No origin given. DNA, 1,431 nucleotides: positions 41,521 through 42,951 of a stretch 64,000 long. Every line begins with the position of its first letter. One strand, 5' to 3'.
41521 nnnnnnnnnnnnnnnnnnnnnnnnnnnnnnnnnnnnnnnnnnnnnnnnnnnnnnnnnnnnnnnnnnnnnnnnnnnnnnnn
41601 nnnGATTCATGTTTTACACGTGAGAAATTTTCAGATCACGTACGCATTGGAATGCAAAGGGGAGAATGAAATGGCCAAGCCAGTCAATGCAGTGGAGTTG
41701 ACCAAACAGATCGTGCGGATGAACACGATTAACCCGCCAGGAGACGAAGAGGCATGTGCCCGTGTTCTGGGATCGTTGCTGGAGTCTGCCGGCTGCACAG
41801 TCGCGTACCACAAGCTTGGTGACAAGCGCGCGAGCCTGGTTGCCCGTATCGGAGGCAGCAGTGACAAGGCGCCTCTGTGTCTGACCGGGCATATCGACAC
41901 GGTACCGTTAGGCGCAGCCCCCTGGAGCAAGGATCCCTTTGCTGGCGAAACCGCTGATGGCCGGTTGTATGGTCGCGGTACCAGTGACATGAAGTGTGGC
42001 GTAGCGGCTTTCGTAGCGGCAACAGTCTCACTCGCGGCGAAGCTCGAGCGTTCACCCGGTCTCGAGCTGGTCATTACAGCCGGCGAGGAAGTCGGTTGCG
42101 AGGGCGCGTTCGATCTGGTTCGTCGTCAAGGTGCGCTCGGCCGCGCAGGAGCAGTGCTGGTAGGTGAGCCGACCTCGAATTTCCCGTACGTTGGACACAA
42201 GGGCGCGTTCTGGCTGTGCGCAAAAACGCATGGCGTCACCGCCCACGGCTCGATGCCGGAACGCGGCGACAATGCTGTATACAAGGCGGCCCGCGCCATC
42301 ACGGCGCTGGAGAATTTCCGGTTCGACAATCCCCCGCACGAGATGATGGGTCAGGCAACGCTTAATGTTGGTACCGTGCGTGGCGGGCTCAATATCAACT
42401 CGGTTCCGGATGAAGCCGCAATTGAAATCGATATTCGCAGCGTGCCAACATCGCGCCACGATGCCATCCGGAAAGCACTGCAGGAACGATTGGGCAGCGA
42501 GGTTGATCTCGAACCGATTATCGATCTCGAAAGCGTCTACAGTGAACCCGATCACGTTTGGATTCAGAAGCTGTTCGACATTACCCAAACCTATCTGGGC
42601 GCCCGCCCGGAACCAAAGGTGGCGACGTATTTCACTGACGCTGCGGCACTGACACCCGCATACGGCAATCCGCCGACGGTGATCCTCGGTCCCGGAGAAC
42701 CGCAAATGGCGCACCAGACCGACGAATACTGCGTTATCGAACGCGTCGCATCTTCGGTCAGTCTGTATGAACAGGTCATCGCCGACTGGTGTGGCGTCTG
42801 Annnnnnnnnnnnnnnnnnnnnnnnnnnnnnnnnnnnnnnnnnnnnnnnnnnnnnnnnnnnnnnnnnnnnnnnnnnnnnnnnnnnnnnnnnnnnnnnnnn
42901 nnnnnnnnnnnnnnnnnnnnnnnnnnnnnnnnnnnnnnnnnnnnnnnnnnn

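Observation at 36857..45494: Tightly coupled operon of Liv-type ABC importer, M20 amidohydrolase, fused MdcDE-like decarboxylase and MatB: candidate malonyl-conjugate utilisation system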

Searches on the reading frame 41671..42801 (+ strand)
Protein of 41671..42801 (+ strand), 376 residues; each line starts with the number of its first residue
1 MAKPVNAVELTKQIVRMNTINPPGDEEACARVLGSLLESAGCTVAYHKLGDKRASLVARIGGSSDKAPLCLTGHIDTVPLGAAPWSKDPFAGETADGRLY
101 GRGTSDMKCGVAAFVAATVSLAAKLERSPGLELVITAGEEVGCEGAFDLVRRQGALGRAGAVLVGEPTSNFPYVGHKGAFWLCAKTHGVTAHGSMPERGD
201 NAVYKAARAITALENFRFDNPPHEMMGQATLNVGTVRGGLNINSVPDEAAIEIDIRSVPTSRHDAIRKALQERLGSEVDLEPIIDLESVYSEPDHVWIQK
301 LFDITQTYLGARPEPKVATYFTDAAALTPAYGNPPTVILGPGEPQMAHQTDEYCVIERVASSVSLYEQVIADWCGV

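Call 4: search_protein_families(library=pfam, proteins=[window:41671-42801:+])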
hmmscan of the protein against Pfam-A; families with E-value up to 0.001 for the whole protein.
window:41671-42801:+ (376 aa): 3 families
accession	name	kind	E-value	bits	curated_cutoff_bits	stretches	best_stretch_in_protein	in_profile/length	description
PF01546.33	Peptidase_M20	-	6.9e-30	104.9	24.6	1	70-371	1-205/206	Peptidase family M20/M25/M40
PF07687.19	M20_dimer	-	3.5e-22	78.8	21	1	174-277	1-102/107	Peptidase dimerisation domain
PF04389.22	Peptidase_M28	-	2.4e-06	27.9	21.3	1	56-152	2-79/193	Peptidase family M28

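Call 5: search_protein_families(library=ncbifam, proteins=[window:41671-42801:+])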
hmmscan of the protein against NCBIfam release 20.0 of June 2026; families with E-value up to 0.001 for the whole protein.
window:41671-42801:+ (376 aa): 56 families (the best 25 are shown)
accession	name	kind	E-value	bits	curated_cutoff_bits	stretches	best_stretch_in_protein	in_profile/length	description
NF006365.0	PRK08588.1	subfamily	5.6e-73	246.5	289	1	6-373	8-380/383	succinyl-diaminopimelate desuccinylase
TIGR01910.1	DapE-ArgE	subfamily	1.9e-70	238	217.6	1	8-362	1-370/373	ArgE/DapE family deacylase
TIGR01892.1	AcOrn-deacetyl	equivalog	3.6e-58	197.4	297.7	1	32-369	23-364/365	acetylornithine deacetylase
NF006399.0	PRK08651.1-2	equivalog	4.7e-58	197.1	381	2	7-215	6-215/405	succinyl-diaminopimelate desuccinylase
NF005710.0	PRK07522.1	subfamily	8.9e-58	196.3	412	1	5-371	8-386/391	acetylornithine deacetylase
NF003474.0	PRK05111.1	equivalog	3.9e-50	170.8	460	1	31-374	37-381/383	acetylornithine deacetylase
NF006400.0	PRK08651.1-3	equivalog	2.5e-47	161.6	374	1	7-371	12-404/410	succinyl-diaminopimelate desuccinylase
NF009557.0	PRK13009.1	equivalog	9.6e-46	156.6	284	1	6-373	4-374/377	succinyl-diaminopimelate desuccinylase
NF009555.0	PRK13004.1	equivalog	7.9e-45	153.4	321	2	7-258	17-263/399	YgeY family selenium metabolism-linked hydrolase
NF009558.0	PRK13013.1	equivalog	3.2e-44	151.3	428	1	6-369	17-419/429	acetylornithine deacetylase/succinyl-diaminopimelate desuccinylase family protein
TIGR01900.1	dapE-gram_pos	equivalog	3.5e-42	144.6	304.2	1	8-367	6-347/351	succinyl-diaminopimelate desuccinylase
NF005373.0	PRK06915.1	equivalog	2.2e-38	132.3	428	1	55-376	82-420/422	peptidase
NF005913.0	PRK07906.1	subfamily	5.7e-38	130.7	382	2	6-219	16-246/442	hypothetical protein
TIGR01246.1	dapE_proteo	equivalog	1.8e-35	122.7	361.8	1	8-371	2-368/370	succinyl-diaminopimelate desuccinylase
NF006402.0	PRK08651.1-5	equivalog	5.4e-35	121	369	1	38-369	33-363/369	succinyl-diaminopimelate desuccinylase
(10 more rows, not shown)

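Call 16: search_solved_structures(query=window:41671-42801:+, max_evalue=1e-10)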
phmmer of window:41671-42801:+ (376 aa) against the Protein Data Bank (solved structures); distinct sequences matched with E-value up to 1e-10: 18.
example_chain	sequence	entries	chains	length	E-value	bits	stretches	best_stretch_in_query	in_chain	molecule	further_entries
7uoi_A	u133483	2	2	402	7.9e-45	156.6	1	7-373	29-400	succinyl-diaminopimelate desuccinylase | Probable succinyl-diaminopimelate desuccinylase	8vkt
7rsf_A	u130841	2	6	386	1.2e-29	106.7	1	66-374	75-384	Acetylornithine deacetylase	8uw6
3ct9_A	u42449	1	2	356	1.7e-24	89.7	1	65-369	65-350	Acetylornithine deacetylase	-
5vo3_A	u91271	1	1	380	5.4e-24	88.1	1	7-274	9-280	Succinyl-diaminopimelate desuccinylase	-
3ic1_A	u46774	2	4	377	6.5e-24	87.8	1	7-274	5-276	Succinyl-diaminopimelate desuccinylase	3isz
7lgp_A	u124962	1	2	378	5.4e-22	81.5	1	7-260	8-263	Succinyl-diaminopimelate desuccinylase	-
3tx8_A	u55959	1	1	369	4.3e-21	78.5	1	68-370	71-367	Succinyl-diaminopimelate desuccinylase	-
7t1q_A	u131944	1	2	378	2.2e-20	76.2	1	10-257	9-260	Succinyl-diaminopimelate desuccinylase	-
8f8o_A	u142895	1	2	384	2.3e-20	76.1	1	10-257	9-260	Succinyl-diaminopimelate desuccinylase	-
4o23_A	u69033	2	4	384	5.9e-20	74.8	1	6-281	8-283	Succinyl-diaminopimelate desuccinylase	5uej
4ppz_A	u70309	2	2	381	6.2e-20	74.7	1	6-281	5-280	Succinyl-diaminopimelate desuccinylase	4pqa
1vgy_A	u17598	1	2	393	5.2e-19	71.7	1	6-276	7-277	succinyl-diaminopimelate desuccinylase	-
3pfo_A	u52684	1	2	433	8e-17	64.5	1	62-375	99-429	putative acetylornithine deacetylase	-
4h2k_A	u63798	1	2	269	1.7e-16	63.4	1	7-169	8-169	Succinyl-diaminopimelate desuccinylase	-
3rza_A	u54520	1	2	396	9.8e-12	47.7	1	66-357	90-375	tripeptidase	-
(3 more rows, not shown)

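Call 24: find_homologous_proteins(query=window:41671-42801:+, max_evalue=1e-20)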
Query window:41671-42801:+ (376 aa): 7372 proteins with E <= 1e-20 among 8000 candidates; the best 120 are listed.
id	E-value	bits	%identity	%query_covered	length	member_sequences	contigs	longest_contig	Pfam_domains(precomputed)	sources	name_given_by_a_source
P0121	1.1e-237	806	94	100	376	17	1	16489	PF01546.34,PF04389.23,PF07687.20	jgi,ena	-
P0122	1.2e-232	790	91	100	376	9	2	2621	PF01546.34,PF04389.23,PF07687.20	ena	-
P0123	7.5e-226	767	87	100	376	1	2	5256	PF01546.34,PF04389.23,PF07687.20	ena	-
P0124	2.9e-225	765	87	99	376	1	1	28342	PF01546.34,PF04389.23,PF07687.20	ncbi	-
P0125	5.0e-225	765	87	100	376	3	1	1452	PF01546.34,PF04389.23,PF07687.20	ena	-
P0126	1.6e-224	763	87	100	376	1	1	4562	PF01546.34,PF04389.23,PF07687.20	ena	-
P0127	2.8e-223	759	87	100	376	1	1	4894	PF01546.34,PF04389.23,PF07687.20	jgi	jgi:succinyl-diaminopimelate desuccinylase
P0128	2.9e-223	759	88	100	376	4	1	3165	PF01546.34,PF04389.23,PF07687.20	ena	-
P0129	4.1e-223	758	87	100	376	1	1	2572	PF01546.34,PF04389.23,PF07687.20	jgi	jgi:succinyl-diaminopimelate desuccinylase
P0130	5.8e-223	758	87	100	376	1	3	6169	PF01546.34,PF04389.23,PF07687.20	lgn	-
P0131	1.1e-222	757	86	100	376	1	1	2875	PF01546.34,PF04389.23,PF07687.20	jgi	jgi:succinyl-diaminopimelate desuccinylase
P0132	1.4e-222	756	87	100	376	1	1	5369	PF01546.34,PF04389.23,PF07687.20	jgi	jgi:succinyl-diaminopimelate desuccinylase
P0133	1.7e-222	756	87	100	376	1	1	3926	PF01546.34,PF04389.23,PF07687.20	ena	-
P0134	2.8e-222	755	87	100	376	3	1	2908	PF01546.34,PF04389.23,PF07687.20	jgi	jgi:succinyl-diaminopimelate desuccinylase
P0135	9.0e-222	754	87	100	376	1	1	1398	PF01546.34,PF04389.23,PF07687.20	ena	-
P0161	1.9e-189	647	74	99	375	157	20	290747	PF01546.34,PF04389.23,PF07687.20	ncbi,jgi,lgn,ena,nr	ncbi:MAG: M20 family metallopeptidase [Proteobacteria bacterium]|nr:M20 family metallopeptidase [Pse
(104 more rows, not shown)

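Call 25: find_encoding_contigs(protein=P0161, flank=10000, max_places=6)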
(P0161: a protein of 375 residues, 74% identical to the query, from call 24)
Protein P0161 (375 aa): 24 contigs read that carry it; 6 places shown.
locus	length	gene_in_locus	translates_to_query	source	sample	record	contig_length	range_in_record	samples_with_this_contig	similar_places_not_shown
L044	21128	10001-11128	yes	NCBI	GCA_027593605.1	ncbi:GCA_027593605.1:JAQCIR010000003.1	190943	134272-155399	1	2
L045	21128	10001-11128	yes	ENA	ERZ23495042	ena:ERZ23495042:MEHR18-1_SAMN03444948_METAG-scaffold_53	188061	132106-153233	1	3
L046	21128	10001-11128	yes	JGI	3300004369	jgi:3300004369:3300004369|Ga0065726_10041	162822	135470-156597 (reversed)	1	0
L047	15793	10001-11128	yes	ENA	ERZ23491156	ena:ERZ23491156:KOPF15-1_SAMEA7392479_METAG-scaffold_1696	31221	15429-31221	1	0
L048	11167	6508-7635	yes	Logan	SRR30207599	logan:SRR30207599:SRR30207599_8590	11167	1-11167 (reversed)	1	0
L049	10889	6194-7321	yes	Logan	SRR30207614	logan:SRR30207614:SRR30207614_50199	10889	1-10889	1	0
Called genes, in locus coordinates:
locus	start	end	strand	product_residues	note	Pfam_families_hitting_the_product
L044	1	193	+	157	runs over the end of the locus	PF00430:ATP-synt_B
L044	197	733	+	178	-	PF00213:OSCP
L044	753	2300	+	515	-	PF02874:ATP-synt_ab_N, PF00006:ATP-synt_ab, PF00306:ATP-synt_ab_C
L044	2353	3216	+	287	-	PF00231:ATP-synt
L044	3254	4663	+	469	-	PF02874:ATP-synt_ab_N, PF00006:ATP-synt_ab, PF22919:ATP-synt_VA_C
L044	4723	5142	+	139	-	PF02823:ATP-synt_DE_N, PF00401:ATP-synt_DE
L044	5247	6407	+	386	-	PF13458:Peripla_BP_6, PF01094:ANF_receptor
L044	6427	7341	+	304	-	PF02653:BPD_transp_2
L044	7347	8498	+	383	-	PF02653:BPD_transp_2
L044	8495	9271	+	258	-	PF00005:ABC_tran, PF13304:AAA_21 (faint), PF12399:BCA_ABC_TP_C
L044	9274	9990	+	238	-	PF00005:ABC_tran, PF13304:AAA_21 (weak)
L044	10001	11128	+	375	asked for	PF04389:Peptidase_M28 (weak), PF01546:Peptidase_M20, PF07687:M20_dimer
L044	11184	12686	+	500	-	PF00501:AMP-binding, PF13193:AMP-binding_C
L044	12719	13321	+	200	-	PF13640:2OG-FeII_Oxy_3, PF13661:2OG-FeII_Oxy_4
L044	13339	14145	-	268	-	PF01925:TauE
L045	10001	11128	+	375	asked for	PF04389:Peptidase_M28 (weak), PF01546:Peptidase_M20, PF07687:M20_dimer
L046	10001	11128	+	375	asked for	PF04389:Peptidase_M28 (weak), PF01546:Peptidase_M20, PF07687:M20_dimer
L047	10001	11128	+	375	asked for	PF04389:Peptidase_M28 (weak), PF01546:Peptidase_M20, PF07687:M20_dimer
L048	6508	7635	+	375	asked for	PF04389:Peptidase_M28 (weak), PF01546:Peptidase_M20, PF07687:M20_dimer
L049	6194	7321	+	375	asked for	PF04389:Peptidase_M28 (weak), PF01546:Peptidase_M20, PF07687:M20_dimer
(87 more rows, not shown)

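Call 32: find_related_loci(query=A2, collection=metagenome_contigs, flank=8000)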
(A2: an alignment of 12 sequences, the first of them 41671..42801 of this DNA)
Query A2 (376 aa) in metagenome_contigs; peptide patterns used: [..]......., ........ (x = any residue, [..] = any of these).
600 stretches matched a pattern (row limit reached: there are more); 587 encode a relative of the query (tblastn E <= 1e-3); the best 80 are kept; 80 distinct loci.
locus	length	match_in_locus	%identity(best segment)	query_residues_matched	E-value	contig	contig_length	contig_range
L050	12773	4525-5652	100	1-376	0e+0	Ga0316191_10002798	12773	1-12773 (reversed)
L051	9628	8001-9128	94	1-376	0e+0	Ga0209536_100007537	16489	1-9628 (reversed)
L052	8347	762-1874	75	6-376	0e+0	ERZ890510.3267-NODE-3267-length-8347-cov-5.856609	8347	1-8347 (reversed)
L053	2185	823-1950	69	1-376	0e+0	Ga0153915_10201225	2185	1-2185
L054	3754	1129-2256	70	1-376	0e+0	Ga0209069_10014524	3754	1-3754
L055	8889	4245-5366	70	2-376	0e+0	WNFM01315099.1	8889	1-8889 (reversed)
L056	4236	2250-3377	69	1-376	0e+0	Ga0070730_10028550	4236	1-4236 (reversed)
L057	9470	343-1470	68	1-376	3e-177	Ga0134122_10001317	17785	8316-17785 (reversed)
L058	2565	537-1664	65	1-376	0e+0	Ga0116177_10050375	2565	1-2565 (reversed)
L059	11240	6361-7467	66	5-374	4e-170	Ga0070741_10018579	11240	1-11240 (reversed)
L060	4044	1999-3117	67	1-374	2e-174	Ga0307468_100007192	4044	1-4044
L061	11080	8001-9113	66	3-374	5e-168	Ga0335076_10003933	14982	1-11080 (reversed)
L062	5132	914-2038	66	1-376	5e-166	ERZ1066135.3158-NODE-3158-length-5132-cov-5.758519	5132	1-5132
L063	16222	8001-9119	63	1-374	3e-162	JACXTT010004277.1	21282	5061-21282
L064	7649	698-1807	65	5-376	5e-160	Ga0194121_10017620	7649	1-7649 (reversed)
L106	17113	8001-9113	54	4-373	8e-132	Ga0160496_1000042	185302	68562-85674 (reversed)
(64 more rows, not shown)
